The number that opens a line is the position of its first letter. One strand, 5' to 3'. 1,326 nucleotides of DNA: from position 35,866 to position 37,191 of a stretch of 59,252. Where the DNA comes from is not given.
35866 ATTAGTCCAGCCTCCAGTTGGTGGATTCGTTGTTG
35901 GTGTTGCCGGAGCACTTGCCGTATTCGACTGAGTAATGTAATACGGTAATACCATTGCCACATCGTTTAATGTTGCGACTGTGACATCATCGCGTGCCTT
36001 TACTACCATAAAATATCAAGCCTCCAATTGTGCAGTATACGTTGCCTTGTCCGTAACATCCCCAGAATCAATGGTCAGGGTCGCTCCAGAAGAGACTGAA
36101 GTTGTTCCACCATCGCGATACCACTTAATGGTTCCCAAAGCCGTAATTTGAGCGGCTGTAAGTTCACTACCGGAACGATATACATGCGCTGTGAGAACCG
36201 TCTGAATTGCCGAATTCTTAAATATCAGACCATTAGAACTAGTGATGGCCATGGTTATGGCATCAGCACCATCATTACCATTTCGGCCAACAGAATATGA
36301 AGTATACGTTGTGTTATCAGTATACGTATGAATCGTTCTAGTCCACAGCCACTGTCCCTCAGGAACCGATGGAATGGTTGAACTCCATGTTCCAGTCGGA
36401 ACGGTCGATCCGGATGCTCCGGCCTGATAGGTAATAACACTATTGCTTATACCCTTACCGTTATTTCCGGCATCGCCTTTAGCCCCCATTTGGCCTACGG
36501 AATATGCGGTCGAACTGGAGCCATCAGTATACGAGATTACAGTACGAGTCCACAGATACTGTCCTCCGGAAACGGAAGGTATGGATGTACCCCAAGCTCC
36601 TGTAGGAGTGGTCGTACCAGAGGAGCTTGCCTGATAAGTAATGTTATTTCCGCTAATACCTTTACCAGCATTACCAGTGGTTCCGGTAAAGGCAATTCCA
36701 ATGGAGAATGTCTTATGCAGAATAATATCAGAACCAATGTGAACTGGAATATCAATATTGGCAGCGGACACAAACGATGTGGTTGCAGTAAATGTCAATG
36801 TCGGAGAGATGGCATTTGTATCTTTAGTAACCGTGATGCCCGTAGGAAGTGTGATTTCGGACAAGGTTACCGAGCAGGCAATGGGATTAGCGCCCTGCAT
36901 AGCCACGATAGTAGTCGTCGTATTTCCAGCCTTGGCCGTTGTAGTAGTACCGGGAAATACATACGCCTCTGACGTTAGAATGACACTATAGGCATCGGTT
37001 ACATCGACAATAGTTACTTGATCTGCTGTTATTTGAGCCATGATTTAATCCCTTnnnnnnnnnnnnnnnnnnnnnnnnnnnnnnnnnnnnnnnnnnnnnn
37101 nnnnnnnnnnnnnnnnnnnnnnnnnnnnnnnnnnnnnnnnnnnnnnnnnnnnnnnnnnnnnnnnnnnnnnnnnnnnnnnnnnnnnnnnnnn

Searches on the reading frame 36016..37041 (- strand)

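Call 12: search_protein_families(library=phrogs, proteins=[window:36016-37041:-])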
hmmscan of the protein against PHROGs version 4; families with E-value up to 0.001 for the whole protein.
window:36016-37041:- (341 aa): 9 families
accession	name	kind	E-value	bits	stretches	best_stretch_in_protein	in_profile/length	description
phrog_6468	-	tail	2.9e-50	172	2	119-260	870-1011/1366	tail fiber protein; host specificity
phrog_38044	-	unknown function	2.5e-46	158.4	3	118-193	2455-2530/3576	-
phrog_19556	-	tail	4.9e-37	128.8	2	120-199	265-344/645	tail fiber protein; host specificity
phrog_30133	-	head and packaging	1e-35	124.3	1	120-262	88-236/621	virion structural protein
phrog_28865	-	tail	1.8e-29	103.4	1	119-308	376-575/810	tail protein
phrog_10693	-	moron, auxiliary metabolic gene and host takeover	1.3e-23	84.2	2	120-193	681-752/1219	host range and adsorption protein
phrog_15074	-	unknown function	1.5e-18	66.5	1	117-262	1292-1437/1773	-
phrog_27485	-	unknown function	1.2e-13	51.8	2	187-260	153-227/577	-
phrog_6253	-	tail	9.7e-05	22.4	1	263-337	407-475/589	minor tail protein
